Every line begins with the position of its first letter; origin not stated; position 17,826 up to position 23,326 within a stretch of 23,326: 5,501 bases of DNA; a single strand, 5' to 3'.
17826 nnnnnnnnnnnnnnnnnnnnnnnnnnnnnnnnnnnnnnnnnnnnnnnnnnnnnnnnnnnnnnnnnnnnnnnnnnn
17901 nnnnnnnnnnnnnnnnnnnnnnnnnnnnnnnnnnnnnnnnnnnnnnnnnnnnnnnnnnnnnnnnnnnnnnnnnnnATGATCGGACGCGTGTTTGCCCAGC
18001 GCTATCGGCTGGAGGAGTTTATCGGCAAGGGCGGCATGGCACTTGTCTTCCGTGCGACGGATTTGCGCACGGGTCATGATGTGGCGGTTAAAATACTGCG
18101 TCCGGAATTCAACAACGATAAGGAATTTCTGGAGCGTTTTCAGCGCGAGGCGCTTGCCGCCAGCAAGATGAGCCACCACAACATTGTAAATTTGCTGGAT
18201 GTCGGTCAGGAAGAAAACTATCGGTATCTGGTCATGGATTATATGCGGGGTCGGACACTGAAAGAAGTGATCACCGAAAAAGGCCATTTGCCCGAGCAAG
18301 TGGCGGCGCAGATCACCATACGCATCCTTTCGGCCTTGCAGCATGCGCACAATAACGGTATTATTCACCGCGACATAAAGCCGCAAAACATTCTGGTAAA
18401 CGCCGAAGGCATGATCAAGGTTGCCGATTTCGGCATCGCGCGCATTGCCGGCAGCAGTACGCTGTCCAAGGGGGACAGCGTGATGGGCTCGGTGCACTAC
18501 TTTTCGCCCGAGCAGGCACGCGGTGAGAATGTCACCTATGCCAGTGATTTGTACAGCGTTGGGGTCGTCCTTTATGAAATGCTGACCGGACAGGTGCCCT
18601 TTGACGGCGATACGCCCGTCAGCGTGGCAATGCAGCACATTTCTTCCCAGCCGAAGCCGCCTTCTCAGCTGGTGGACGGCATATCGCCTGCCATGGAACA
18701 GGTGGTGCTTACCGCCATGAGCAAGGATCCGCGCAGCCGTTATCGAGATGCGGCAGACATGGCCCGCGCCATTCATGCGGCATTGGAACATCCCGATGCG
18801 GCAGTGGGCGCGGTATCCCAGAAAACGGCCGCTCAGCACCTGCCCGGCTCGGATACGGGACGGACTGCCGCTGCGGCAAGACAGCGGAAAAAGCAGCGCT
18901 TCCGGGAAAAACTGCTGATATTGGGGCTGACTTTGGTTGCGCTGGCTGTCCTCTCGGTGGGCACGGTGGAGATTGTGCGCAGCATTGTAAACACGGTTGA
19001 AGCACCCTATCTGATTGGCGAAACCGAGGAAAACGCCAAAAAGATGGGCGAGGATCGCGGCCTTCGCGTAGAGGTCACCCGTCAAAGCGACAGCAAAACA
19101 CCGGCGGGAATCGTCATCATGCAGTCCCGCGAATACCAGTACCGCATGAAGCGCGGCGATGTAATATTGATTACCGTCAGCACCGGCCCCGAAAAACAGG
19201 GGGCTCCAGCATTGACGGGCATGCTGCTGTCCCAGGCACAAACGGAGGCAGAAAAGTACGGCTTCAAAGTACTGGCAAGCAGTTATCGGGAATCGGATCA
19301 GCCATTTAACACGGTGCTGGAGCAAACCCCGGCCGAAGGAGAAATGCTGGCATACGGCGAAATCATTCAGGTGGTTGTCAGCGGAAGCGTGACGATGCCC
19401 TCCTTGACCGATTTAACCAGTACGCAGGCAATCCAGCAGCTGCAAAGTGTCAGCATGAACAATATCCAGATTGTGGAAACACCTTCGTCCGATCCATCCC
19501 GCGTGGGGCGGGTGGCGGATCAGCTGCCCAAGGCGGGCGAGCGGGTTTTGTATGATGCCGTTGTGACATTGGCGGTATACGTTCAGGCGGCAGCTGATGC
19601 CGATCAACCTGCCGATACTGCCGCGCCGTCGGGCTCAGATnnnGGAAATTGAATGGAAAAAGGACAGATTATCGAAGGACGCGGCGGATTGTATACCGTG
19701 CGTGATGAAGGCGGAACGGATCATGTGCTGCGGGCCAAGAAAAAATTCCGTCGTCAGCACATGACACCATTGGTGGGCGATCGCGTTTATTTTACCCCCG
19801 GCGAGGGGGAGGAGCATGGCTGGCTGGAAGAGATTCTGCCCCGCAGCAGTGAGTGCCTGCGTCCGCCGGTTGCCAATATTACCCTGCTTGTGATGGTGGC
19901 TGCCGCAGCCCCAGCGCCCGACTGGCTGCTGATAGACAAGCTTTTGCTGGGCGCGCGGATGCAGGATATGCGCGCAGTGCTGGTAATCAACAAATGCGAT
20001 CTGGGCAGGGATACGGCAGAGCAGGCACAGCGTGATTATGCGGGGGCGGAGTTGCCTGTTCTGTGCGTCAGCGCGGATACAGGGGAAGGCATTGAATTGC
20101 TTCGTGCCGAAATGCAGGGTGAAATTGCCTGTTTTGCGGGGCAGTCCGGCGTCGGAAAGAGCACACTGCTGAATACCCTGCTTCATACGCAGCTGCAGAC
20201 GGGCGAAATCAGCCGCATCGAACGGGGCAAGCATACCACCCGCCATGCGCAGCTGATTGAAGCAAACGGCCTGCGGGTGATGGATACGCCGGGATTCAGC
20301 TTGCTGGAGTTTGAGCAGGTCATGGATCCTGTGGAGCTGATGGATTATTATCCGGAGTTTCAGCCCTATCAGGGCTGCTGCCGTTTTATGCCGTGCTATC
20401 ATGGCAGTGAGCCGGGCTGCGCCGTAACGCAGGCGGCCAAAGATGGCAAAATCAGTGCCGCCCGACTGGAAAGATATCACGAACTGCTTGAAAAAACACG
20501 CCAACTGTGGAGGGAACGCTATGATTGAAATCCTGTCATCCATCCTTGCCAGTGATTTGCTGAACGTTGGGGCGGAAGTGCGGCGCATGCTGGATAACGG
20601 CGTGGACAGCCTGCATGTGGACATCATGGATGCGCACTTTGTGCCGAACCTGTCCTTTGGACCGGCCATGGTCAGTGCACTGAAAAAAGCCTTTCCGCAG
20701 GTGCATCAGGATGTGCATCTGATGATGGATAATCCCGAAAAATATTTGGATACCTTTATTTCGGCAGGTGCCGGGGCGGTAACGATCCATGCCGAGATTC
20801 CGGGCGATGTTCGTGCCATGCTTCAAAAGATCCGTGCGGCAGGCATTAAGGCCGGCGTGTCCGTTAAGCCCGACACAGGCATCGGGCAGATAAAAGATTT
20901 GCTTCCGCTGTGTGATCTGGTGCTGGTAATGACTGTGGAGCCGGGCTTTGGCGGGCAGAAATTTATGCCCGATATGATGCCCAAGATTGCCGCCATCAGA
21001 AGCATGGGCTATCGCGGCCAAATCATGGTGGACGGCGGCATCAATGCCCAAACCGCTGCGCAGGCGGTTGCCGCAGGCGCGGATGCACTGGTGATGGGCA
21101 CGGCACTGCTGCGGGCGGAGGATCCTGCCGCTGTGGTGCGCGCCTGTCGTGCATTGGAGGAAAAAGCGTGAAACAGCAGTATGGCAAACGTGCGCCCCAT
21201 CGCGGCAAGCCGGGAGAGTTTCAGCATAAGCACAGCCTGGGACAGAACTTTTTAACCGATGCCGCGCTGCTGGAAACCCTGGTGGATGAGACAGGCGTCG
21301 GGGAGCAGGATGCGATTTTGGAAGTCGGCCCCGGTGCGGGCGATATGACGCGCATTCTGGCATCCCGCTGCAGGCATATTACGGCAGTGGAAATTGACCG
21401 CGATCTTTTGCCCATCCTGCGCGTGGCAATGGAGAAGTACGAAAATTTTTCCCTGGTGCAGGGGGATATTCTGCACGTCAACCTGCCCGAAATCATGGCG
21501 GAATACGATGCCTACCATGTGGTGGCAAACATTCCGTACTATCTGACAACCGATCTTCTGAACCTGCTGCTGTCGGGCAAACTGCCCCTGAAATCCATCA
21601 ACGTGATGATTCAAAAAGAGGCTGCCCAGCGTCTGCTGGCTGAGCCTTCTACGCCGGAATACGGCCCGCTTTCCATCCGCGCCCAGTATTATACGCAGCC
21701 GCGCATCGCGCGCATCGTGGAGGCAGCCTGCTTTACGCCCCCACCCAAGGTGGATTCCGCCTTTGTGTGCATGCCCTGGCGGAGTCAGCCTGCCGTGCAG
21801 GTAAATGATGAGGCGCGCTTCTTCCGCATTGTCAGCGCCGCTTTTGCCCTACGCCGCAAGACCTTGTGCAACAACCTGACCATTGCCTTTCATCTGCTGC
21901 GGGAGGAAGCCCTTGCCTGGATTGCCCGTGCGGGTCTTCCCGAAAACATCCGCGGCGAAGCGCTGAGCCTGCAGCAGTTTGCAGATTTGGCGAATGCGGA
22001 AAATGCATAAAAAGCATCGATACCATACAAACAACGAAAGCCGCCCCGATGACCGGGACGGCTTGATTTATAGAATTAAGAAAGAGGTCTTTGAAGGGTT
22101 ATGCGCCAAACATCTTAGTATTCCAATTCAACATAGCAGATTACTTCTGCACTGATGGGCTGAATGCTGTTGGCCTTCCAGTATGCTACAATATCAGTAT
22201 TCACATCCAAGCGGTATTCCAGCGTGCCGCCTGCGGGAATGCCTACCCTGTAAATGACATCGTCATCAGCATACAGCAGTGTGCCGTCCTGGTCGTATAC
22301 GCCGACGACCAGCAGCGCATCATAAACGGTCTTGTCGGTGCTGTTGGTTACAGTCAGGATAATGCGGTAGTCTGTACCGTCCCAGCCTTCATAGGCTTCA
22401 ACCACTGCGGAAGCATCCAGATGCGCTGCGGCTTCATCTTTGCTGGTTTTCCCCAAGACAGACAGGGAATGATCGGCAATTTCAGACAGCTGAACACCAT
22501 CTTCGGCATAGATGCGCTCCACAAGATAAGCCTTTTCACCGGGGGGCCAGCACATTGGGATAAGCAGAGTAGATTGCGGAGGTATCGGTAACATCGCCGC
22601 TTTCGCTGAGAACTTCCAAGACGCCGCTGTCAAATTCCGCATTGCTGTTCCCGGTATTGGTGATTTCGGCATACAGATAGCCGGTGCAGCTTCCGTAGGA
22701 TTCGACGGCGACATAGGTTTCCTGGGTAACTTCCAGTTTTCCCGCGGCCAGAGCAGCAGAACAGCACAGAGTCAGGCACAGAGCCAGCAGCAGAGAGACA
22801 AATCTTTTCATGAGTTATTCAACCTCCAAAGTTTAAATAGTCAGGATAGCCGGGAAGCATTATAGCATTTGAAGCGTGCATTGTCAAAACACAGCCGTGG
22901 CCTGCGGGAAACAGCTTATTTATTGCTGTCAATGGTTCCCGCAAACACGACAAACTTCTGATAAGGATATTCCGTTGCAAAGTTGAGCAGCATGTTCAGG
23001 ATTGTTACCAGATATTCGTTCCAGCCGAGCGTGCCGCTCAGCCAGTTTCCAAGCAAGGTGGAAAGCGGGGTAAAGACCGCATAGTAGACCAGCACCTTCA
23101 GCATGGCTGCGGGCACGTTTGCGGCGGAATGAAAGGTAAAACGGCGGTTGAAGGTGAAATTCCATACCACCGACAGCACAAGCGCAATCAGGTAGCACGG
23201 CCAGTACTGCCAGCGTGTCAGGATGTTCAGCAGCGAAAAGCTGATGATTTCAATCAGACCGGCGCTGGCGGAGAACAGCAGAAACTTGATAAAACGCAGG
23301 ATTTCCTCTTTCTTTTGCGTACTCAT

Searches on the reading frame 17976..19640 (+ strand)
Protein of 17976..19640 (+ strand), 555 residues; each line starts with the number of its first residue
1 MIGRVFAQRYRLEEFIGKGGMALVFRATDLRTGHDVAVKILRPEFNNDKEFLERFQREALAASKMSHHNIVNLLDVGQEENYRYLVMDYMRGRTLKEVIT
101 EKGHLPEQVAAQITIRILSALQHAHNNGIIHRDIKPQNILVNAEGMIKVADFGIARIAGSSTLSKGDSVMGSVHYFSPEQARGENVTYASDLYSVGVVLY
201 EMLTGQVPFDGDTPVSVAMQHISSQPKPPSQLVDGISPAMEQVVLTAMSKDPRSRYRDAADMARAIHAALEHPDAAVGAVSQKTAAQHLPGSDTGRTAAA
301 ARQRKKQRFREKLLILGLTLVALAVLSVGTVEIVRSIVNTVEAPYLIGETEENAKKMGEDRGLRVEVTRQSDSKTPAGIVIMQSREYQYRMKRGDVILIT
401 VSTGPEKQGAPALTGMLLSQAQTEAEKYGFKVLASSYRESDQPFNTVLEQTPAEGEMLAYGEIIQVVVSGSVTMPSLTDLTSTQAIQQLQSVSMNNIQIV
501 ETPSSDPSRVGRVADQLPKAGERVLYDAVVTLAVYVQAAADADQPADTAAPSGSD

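Call 11: search_protein_families(library=pfam, proteins=[window:17976-19640:+], max_evalue=0.001)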
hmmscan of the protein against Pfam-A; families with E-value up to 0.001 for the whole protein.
window:17976-19640:+ (555 aa): 6 families
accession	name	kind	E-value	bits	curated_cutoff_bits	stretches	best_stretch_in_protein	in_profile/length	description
PF00069.31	Pkinase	-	1e-59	202.5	31.7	1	10-257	1-253/263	Protein kinase domain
PF07714.23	PK_Tyr_Ser-Thr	-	4.5e-39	134.7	23.1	1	12-255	3-248/258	Protein tyrosine and serine/threonine kinase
PF03793.24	PASTA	-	8e-28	96.6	23.2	3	341-403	1-64/64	PASTA domain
PF14531.12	Kinase-like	-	1.7e-12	47.7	25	1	92-215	129-257/289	Kinase-like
PF03109.22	ABC1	-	3.5e-10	39.9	22.9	1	81-156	141-215/244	ABC1 atypical kinase-like domain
PF01636.29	APH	-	2.3e-05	24.7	23.2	0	114-156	154-198/239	Phosphotransferase enzyme family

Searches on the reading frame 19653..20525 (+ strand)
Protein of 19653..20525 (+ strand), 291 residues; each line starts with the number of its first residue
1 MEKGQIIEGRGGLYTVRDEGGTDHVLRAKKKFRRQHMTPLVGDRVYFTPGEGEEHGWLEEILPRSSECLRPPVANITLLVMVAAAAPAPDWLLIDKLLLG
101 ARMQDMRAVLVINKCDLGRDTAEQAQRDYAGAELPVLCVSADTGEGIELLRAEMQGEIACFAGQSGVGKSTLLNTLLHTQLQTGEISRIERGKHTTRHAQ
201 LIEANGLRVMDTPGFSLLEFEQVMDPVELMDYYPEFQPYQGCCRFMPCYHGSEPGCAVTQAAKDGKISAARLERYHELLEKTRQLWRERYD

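Call 11: search_protein_families(library=pfam, proteins=[window:19653-20525:+], max_evalue=0.001)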
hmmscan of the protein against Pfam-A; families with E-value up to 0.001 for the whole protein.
window:19653-20525:+ (291 aa): 8 families
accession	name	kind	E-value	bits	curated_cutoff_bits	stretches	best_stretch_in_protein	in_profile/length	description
PF03193.22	RsgA_GTPase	-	1.3e-42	146.1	30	1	61-220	1-173/174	RsgA GTPase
PF16745.11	RsgA_N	-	2.8e-09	37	27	1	3-53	1-50/54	RsgA N-terminal domain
PF01926.29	MMR_HSR1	-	3.1e-08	34.2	21.9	1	160-218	3-57/113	50S ribosome-binding GTPase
PF00735.24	Septin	-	5.8e-06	26.2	26.2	1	162-215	10-72/280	Septin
PF00009.33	GTP_EFTU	-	6.6e-06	26.3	26.5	0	96-151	112-180/188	Elongation factor Tu GTP binding domain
PF00005.33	ABC_tran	-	3.9e-05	24.7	25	1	155-194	10-48/137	ABC transporter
PF02421.24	FeoB_N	-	6.3e-05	23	27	0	160-215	4-57/156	Ferrous iron transport protein B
PF00071.28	Ras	-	0.00099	19.2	21.6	0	162-214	5-57/162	Ras family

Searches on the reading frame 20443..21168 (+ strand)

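Call 11: search_protein_families(library=pfam, proteins=[window:20443-21168:+], max_evalue=0.001)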
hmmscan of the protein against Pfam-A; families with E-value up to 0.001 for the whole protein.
window:20443-21168:+ (242 aa): 1 family
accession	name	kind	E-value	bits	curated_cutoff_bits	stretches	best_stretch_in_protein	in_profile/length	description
PF00834.25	Ribul_P_3_epim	-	5.6e-64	215.6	21.1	1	30-222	2-197/198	Ribulose-phosphate 3 epimerase family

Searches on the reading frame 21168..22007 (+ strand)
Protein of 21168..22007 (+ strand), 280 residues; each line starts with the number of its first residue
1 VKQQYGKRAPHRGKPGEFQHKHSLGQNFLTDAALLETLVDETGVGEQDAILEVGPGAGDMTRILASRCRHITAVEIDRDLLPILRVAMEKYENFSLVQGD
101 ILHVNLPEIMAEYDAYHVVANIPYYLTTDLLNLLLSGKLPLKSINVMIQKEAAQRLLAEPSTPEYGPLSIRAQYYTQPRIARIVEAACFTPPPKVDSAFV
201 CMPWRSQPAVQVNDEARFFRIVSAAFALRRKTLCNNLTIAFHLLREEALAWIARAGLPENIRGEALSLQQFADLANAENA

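Call 11: search_protein_families(library=pfam, proteins=[window:21168-22007:+], max_evalue=0.001)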
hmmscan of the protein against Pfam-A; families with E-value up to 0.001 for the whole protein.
window:21168-22007:+ (280 aa): 4 families
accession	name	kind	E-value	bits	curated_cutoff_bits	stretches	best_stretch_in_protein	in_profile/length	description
PF00398.26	RrnaAD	-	2.2e-59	201.2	24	1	18-276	2-259/263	Ribosomal RNA adenine dimethylase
PF13649.12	Methyltransf_25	-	5.6e-07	30.6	27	1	50-124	1-76/97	Methyltransferase domain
PF05401.17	NodS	-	1.1e-05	25.8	24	1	45-127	42-120/201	Nodulation protein S (NodS)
PF08241.18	Methyltransf_11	-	3e-05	25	21.2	1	51-115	1-63/95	Methyltransferase domain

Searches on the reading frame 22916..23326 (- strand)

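Call 11: search_protein_families(library=pfam, proteins=[window:22916-23326:-], max_evalue=0.001)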
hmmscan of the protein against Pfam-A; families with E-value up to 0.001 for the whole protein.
window:22916-23326:- (136 aa): 1 family
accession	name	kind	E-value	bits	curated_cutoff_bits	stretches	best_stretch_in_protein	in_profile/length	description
PF04138.20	GtrA_DPMS_TM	-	5.5e-12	46.4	26.1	1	14-128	1-117/117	GtrA/DPMS, transmembrane domain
